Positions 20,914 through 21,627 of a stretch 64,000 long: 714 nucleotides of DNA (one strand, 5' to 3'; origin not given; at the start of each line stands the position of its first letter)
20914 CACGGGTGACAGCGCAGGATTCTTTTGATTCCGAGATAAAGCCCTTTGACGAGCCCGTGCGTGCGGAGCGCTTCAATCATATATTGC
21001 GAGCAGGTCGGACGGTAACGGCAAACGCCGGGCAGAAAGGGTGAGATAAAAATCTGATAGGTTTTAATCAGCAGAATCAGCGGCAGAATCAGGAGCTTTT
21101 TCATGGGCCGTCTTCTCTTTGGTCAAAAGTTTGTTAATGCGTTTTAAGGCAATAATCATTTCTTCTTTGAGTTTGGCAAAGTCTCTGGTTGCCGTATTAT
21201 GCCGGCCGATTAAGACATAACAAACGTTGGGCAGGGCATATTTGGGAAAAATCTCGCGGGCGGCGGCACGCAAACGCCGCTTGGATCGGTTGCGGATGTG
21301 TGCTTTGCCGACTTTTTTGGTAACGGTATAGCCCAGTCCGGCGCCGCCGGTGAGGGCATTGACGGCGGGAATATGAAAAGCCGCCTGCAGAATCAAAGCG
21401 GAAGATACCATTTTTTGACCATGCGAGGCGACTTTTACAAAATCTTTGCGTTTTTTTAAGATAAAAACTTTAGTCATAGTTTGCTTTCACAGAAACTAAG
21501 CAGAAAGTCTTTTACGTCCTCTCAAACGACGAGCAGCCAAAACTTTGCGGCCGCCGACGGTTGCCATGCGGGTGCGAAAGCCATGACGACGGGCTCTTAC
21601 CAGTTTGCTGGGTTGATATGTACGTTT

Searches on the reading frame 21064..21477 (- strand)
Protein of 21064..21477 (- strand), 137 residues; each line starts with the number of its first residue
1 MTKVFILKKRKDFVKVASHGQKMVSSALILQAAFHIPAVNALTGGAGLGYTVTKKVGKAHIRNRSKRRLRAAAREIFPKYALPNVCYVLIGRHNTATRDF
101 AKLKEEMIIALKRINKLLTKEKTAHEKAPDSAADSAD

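Call 68: search_protein_families(library=pfam, proteins=[window:21064-21477:-], max_evalue=0.001)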
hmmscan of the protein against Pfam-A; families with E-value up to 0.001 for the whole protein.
window:21064-21477:- (137 aa): 1 family
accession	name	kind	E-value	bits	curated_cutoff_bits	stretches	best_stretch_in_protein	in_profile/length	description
PF00825.24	Ribonuclease_P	-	9.2e-20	71.2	22.3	1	3-114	3-108/109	Ribonuclease P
